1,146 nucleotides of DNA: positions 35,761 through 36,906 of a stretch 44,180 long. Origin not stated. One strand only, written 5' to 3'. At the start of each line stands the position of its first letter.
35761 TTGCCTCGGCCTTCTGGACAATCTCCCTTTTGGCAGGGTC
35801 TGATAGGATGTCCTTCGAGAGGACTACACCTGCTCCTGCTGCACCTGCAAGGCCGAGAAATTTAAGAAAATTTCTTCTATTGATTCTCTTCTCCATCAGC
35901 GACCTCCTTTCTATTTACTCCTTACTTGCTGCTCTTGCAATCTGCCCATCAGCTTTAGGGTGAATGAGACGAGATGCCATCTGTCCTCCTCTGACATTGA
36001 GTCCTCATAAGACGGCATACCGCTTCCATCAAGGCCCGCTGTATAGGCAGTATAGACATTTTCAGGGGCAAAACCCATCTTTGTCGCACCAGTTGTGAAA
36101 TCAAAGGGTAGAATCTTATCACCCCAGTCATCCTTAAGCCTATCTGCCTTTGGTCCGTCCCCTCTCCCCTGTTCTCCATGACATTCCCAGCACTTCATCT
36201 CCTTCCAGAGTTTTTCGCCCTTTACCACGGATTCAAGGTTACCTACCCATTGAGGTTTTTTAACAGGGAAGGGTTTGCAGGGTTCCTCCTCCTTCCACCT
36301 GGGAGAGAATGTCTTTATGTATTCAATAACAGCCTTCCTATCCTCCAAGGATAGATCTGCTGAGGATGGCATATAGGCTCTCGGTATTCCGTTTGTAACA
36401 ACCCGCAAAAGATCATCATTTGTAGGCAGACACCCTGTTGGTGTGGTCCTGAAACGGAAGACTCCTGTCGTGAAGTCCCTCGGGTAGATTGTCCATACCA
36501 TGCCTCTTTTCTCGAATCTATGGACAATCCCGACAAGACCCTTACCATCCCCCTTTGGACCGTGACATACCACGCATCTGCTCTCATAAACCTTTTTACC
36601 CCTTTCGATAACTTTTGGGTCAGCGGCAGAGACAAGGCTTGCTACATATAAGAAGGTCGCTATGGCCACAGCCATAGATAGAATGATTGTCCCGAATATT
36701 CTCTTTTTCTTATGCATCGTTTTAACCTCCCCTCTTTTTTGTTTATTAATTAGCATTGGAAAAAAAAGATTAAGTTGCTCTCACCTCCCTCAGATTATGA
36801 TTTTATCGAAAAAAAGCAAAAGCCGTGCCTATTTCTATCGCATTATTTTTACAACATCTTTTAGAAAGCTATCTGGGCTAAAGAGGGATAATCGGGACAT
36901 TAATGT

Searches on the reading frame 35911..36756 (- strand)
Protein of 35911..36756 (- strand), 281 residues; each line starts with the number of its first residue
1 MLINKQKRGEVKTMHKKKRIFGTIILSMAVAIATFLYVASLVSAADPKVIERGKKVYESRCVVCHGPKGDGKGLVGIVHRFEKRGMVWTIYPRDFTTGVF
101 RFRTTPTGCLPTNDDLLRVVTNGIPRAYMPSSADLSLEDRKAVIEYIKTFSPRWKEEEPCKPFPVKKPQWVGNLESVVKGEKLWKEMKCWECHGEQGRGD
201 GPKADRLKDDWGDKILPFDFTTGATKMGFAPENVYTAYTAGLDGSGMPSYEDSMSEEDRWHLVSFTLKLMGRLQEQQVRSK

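Call 3: search_protein_families(library=pfam, proteins=[window:35911-36756:-], max_evalue=0.01)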
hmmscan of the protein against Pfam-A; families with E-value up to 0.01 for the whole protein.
window:35911-36756:- (281 aa): 2 families
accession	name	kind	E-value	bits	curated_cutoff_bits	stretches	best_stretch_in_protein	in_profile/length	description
PF00034.26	Cytochrom_C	-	1.3e-20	74.9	21.3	2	178-265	2-85/90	Cytochrome c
PF13442.11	Cytochrome_CBB3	-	1.9e-20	73.4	27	2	50-147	3-68/68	Cytochrome C oxidase, cbb3-type, subunit III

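Call 4: search_protein_families(library=ncbifam, proteins=[window:35911-36756:-], max_evalue=0.01)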
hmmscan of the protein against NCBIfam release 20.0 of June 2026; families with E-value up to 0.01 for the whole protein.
window:35911-36756:- (281 aa): 13 families
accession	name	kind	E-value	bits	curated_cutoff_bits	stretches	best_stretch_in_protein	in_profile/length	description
NF011054.0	PRK14486.1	equivalog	3.3e-15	56.4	447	2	170-266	208-287/294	putative bifunctional cbb3-type cytochrome c oxidase subunit II/cytochrome c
TIGR00782.1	ccoP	equivalog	1.5e-11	44.1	179.95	2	31-73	182-226/285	cytochrome-c oxidase, cbb3-type subunit III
NF050122.1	bc1_QcrC_actin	exception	8.8e-10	38.3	200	1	19-72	4-63/253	cytochrome bc1 complex diheme cytochrome c subunit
TIGR03872.1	cytochrome_MoxG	equivalog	1.2e-05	25.4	147.8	0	32-72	26-66/133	cytochrome c(L), periplasmic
NF033864.1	cytochrome579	equivalog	1.7e-05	24.7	280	0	167-206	39-79/179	cytochrome 579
NF040606.1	CytoC_perox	subfamily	9.5e-05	21.8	150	0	41-68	289-316/524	di-heme-cytochrome C peroxidase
NF045774.1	cytochro_C551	exception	0.0001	22.2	118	0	51-69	40-58/110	cytochrome c551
NF045773.1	cytochro_C550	exception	0.00017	21.5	125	0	178-207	50-79/118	cytochrome c550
NF052248.1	SorU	equivalog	0.0003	21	100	0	111-147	37-72/72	SorU family sulfite dehydrogenase c-type cytochrome subunit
TIGR03874.1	4cys_cytochr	equivalog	0.00065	19.5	161.75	0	53-73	36-56/143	c-type cytochrome, methanol metabolism-related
NF045930.1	Cytc6PetJCyano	equivalog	0.0016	18.4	135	0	26-66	5-44/110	cytochrome c6 PetJ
TIGR04494.1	c550_PedF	equivalog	0.0018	18.2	122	0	45-81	46-82/133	cytochrome c-550 PedF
TIGR02603.1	CxxCH_TIGR02603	domain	0.0061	16.6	68.15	0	51-72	4-25/134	putative heme-binding domain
